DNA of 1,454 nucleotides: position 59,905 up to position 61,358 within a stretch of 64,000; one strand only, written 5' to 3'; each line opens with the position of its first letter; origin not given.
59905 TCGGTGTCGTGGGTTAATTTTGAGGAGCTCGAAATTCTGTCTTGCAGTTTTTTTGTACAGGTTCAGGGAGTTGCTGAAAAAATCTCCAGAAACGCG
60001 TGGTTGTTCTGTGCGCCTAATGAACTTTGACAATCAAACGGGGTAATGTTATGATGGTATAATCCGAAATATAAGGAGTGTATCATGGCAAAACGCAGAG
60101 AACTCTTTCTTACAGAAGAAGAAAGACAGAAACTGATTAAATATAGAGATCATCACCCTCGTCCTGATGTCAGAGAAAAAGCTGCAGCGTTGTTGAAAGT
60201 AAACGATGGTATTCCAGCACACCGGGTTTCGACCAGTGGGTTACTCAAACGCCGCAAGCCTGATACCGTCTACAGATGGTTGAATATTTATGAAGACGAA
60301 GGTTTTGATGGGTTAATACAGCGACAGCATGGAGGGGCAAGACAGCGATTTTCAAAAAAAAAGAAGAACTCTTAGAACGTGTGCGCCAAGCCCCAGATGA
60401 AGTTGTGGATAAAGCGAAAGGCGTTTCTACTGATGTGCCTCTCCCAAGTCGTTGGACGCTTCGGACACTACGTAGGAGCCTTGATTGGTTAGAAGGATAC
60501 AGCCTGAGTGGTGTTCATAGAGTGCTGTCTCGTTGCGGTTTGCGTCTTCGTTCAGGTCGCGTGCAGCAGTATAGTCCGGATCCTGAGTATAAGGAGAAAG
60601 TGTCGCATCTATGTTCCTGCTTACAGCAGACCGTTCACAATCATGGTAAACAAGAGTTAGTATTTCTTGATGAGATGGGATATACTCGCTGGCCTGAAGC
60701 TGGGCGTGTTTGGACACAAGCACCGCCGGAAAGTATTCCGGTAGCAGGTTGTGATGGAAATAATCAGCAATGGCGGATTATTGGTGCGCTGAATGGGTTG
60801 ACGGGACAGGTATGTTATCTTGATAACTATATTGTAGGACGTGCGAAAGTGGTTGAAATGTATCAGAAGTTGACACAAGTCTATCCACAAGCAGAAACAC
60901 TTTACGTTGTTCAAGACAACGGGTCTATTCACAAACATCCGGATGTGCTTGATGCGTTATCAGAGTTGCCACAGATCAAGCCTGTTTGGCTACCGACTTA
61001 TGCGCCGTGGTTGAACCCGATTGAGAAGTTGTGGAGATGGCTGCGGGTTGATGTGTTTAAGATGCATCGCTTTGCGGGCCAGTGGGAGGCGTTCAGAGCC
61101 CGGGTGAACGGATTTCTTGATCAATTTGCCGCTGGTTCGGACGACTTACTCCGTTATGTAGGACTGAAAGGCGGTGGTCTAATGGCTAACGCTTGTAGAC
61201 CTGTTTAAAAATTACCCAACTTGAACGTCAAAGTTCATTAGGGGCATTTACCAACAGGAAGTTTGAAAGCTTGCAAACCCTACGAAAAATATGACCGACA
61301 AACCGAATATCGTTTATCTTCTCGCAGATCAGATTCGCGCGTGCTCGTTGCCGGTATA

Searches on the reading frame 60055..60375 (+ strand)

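Call 26: search_protein_families(library=pfam, proteins=[window:60055-60375:+], max_evalue=0.001)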
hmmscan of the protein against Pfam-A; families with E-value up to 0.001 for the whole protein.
window:60055-60375:+ (106 aa): 4 families
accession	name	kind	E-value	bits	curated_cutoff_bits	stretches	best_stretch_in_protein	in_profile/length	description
PF13565.12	HTH_32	-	5.5e-09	36.9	33.7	1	71-101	1-31/73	Homeodomain-like domain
PF13384.12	HTH_23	-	6.9e-07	29.3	24.6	1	37-88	2-50/50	Homeodomain-like domain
PF13518.12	HTH_28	-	1.5e-06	28.6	25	1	56-94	14-51/52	Helix-turn-helix domain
PF13551.12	HTH_29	-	5.1e-06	26.9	28.1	1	42-100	1-59/64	Winged helix-turn helix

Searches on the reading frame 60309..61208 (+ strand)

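Call 26: search_protein_families(library=pfam, proteins=[window:60309-61208:+], max_evalue=0.001)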
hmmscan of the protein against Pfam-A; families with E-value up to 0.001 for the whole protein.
window:60309-61208:+ (299 aa): 1 family
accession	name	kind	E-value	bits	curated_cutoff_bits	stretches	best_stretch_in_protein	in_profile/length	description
PF13358.12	DDE_3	-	1.6e-21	77.1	28.6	1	117-255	2-139/146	DDE superfamily endonuclease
